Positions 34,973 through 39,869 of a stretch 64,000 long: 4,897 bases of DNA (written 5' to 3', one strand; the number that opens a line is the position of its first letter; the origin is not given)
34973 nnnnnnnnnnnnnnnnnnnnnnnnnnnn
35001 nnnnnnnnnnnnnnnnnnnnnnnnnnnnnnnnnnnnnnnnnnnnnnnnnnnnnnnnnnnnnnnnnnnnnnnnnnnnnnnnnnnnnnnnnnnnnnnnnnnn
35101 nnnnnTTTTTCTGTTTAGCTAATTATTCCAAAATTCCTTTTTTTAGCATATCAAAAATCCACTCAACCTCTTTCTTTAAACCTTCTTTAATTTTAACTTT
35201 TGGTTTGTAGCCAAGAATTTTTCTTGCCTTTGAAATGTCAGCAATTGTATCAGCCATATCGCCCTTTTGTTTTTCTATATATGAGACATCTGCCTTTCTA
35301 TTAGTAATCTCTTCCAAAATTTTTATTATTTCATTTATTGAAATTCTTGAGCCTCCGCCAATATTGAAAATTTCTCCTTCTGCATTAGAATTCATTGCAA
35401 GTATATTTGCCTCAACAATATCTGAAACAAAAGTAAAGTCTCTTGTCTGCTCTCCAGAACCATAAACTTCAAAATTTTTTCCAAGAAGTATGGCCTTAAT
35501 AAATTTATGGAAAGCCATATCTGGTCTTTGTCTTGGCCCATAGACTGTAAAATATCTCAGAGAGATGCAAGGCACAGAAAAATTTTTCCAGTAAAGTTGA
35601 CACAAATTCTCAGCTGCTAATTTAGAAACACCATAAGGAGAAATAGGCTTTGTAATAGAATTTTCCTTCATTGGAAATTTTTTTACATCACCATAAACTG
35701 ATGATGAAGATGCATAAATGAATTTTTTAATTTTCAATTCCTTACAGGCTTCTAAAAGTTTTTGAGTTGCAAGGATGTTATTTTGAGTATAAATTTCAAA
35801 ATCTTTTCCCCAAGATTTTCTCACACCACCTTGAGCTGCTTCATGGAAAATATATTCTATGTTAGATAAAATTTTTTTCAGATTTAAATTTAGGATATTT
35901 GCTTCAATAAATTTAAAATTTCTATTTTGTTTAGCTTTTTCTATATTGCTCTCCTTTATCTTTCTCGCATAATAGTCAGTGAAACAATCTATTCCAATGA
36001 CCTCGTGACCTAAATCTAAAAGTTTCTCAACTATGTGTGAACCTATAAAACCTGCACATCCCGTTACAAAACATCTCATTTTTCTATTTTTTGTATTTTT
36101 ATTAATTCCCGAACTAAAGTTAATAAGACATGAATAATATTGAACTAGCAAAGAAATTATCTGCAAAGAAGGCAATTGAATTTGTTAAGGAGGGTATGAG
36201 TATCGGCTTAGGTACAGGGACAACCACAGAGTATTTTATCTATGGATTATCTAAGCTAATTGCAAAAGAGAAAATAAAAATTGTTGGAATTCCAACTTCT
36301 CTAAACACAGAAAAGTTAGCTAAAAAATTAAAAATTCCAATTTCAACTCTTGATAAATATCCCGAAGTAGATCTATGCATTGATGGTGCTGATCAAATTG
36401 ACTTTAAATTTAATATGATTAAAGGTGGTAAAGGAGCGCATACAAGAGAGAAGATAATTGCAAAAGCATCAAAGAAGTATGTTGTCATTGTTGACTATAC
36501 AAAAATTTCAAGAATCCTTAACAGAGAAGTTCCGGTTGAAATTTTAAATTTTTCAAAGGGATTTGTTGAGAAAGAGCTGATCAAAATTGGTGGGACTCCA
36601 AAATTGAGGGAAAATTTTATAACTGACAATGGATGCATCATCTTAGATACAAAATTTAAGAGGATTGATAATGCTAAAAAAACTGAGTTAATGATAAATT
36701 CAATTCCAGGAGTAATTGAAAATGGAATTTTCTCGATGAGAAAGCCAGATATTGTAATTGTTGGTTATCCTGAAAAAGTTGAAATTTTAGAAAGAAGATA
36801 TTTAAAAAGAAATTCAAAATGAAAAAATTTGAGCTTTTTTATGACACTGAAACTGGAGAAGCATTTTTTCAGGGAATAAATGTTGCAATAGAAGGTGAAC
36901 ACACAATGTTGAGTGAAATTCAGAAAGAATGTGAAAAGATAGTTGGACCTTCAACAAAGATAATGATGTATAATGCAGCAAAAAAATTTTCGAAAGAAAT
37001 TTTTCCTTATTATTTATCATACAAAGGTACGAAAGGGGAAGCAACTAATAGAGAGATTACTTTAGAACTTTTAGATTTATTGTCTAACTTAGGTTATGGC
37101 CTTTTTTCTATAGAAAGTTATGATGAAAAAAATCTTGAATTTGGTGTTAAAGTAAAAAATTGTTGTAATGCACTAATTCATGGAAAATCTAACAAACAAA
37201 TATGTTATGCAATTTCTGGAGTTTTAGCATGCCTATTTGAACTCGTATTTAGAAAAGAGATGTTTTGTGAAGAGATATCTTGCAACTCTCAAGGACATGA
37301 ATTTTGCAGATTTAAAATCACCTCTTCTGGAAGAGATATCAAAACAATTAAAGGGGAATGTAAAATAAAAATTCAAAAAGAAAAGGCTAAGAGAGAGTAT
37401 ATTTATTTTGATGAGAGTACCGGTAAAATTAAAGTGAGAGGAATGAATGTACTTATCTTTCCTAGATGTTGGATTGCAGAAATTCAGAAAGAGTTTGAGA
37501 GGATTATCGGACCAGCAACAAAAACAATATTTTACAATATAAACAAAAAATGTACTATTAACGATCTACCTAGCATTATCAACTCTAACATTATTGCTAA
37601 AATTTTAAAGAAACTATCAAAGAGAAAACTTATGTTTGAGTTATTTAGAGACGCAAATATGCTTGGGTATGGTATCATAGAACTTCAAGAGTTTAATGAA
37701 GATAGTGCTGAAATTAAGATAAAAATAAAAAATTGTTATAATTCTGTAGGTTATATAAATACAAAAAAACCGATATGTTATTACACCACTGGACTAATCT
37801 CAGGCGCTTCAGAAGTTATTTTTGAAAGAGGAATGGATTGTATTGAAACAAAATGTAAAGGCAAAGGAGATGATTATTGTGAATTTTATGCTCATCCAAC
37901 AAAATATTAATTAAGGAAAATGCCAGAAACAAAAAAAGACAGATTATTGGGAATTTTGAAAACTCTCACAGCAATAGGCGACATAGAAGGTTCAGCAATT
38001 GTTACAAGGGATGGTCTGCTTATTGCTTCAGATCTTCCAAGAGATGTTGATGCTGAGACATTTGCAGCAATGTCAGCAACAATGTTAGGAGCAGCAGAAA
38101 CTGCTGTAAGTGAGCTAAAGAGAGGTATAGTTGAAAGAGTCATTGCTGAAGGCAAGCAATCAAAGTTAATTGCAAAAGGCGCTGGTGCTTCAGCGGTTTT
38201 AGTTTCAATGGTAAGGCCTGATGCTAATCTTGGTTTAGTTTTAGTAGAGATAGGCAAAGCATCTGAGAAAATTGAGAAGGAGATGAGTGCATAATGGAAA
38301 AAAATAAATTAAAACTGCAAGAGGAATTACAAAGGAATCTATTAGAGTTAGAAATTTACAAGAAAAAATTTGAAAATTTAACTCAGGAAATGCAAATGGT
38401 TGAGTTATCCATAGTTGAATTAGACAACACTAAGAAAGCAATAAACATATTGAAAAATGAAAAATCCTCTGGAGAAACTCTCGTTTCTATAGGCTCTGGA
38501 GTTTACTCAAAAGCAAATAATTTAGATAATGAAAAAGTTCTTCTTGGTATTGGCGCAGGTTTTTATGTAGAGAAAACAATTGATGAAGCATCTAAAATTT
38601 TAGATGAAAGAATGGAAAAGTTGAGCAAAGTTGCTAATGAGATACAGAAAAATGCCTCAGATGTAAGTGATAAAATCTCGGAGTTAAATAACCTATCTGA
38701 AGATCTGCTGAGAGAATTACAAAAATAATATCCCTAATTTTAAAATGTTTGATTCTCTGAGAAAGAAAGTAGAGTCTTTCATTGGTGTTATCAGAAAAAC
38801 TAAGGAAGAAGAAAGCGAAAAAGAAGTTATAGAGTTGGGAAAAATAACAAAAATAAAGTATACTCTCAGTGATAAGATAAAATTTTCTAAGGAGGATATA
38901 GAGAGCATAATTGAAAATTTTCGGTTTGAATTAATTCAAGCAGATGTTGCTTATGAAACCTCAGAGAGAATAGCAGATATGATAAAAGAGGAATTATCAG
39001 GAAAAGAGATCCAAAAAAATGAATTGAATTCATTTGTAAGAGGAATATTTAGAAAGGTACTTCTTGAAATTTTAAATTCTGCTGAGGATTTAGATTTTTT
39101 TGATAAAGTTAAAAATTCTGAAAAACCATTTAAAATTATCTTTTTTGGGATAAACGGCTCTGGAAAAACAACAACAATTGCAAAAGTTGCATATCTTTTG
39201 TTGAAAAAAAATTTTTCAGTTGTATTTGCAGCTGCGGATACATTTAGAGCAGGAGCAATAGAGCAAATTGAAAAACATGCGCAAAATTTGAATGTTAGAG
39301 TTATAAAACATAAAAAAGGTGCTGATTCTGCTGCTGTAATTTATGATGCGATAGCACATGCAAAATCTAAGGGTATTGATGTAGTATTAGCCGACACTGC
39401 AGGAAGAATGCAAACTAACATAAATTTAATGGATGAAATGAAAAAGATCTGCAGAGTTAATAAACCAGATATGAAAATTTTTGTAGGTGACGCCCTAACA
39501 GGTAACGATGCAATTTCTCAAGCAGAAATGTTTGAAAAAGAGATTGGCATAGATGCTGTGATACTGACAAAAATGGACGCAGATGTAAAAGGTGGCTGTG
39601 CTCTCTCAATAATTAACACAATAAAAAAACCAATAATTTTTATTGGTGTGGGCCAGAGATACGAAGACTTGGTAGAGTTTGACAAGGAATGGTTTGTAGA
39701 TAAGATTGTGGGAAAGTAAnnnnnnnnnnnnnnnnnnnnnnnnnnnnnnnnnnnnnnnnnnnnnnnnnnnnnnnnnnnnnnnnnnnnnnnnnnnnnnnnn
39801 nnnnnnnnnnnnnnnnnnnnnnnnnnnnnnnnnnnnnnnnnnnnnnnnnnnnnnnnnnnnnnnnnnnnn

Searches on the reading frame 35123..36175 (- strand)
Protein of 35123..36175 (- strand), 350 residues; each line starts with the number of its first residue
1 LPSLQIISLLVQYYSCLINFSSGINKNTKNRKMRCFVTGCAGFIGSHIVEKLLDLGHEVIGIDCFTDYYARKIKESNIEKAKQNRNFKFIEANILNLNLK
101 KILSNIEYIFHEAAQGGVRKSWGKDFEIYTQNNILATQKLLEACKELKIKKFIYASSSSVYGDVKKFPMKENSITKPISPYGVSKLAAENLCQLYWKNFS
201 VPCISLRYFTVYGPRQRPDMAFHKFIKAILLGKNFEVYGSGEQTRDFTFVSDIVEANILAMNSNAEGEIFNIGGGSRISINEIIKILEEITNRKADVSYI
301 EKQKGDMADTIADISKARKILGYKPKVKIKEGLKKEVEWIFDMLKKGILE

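Call 26: search_protein_families(library=pfam, proteins=[window:35123-36175:-], max_evalue=0.001)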
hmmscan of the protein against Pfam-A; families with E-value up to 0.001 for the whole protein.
window:35123-36175:- (350 aa): 8 families
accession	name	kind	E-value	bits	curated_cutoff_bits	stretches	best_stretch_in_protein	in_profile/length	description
PF16363.11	GDP_Man_Dehyd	-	4e-62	211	27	1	36-335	1-331/332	GDP-mannose 4,6 dehydratase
PF01370.27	Epimerase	-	1.2e-60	205.4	20.9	1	36-273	2-240/240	NAD dependent epimerase/dehydratase family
PF01073.25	3Beta_HSD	-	2.1e-23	83.2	22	1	37-262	2-230/280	3-beta hydroxysteroid dehydrogenase/isomerase family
PF02719.21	Polysacc_synt_2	-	6.2e-14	52.3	20.2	1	36-297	2-253/293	Polysaccharide biosynthesis protein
PF07993.18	NAD_binding_4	-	1.5e-13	51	20.1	1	37-213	1-209/258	Male sterility protein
PF04321.23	RmlD_sub_bind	-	1.2e-09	38.1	27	1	33-262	1-198/287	RmlD substrate binding domain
PF13460.12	NAD_binding_10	-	5.3e-08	33.4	27.2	1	39-191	1-130/184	NAD(P)H-binding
PF05368.20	NmrA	-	1.6e-05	25.1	27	1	34-158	4-108/298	NmrA-like family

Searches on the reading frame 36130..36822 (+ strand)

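Call 56: search_protein_families(library=pfam, proteins=[window:36130-36822:+], max_evalue=0.001)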
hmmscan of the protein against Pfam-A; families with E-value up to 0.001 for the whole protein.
window:36130-36822:+ (230 aa): 2 families
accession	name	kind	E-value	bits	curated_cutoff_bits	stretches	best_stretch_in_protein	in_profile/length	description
PF06026.20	Rib_5-P_isom_A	-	2.1e-53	180.9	26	1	52-215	1-172/173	Ribose 5-phosphate isomerase A (phosphoriboisomerase A)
PF00455.28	DeoRC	-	5.8e-07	30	31.8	1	7-42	5-40/160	DeoR C terminal sensor domain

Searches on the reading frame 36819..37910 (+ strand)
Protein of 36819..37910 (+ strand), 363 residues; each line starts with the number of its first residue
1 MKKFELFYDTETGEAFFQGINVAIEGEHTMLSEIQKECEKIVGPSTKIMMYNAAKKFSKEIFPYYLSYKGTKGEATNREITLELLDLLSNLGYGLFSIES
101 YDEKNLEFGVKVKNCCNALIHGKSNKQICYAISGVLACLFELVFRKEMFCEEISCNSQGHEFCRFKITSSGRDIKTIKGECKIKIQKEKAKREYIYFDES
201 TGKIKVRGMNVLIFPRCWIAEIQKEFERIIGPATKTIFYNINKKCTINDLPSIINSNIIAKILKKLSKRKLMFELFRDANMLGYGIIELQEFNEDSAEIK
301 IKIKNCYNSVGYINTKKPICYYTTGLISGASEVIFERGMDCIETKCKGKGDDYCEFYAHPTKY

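Call 56: search_protein_families(library=pfam, proteins=[window:36819-37910:+], max_evalue=0.001)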
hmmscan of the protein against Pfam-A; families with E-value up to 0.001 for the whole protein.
window:36819-37910:+ (363 aa): 2 families
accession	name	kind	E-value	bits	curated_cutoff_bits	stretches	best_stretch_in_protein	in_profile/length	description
PF02830.23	V4R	-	6e-26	90.8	31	2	300-359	2-61/62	V4R domain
PF18546.6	MetOD1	-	7.1e-06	26.6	23.8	1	45-167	17-141/142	Methanogen output domain 1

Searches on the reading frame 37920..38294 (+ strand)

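Call 56: search_protein_families(library=pfam, proteins=[window:37920-38294:+], max_evalue=0.001)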
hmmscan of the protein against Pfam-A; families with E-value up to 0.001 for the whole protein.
window:37920-38294:+ (124 aa): 1 family
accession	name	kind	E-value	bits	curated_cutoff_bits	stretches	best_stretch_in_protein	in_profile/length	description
PF03259.23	Robl_LC7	-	1.1e-13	51.2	23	1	13-95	6-88/91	Roadblock/LC7 domain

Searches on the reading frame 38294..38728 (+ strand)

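Call 56: search_protein_families(library=pfam, proteins=[window:38294-38728:+], max_evalue=0.001)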
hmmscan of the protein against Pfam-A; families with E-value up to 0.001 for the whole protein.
window:38294-38728:+ (144 aa): 2 families
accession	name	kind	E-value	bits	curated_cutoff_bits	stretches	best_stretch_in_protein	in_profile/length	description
PF02996.22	Prefoldin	-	1.9e-27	96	23.2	1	22-133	1-112/120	Prefoldin subunit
PF01920.25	Prefoldin_2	-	1.3e-05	25.5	27.6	1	77-132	41-96/106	Prefoldin subunit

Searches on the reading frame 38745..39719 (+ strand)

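Call 56: search_protein_families(library=pfam, proteins=[window:38745-39719:+], max_evalue=0.001)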
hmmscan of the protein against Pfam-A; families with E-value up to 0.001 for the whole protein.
window:38745-39719:+ (324 aa): 7 families
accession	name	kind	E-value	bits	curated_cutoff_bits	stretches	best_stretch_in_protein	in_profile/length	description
PF00448.28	SRP54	-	1.6e-74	250.2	22.7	1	129-322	2-195/196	SRP54-type protein, GTPase domain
PF02881.24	SRP54_N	-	2.1e-08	34.7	22.4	1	33-92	4-64/75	SRP54-type protein, helical bundle domain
PF06414.18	Zeta_toxin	-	0.00022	21.2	22.3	1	122-234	10-119/199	Zeta toxin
PF19993.5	DO-GTPase2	-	0.00027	21.1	27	1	133-220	5-98/226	Double-GTPase 2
PF13207.12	AAA_17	-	0.00038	21.2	27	1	134-247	1-108/136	AAA domain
PF25199.1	nSTAND_NTPase5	-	0.00047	20.4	34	0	124-217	37-132/145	Novel STAND NTPase 5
PF13604.12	AAA_30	-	0.00069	19.8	27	0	133-250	23-125/191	AAA domain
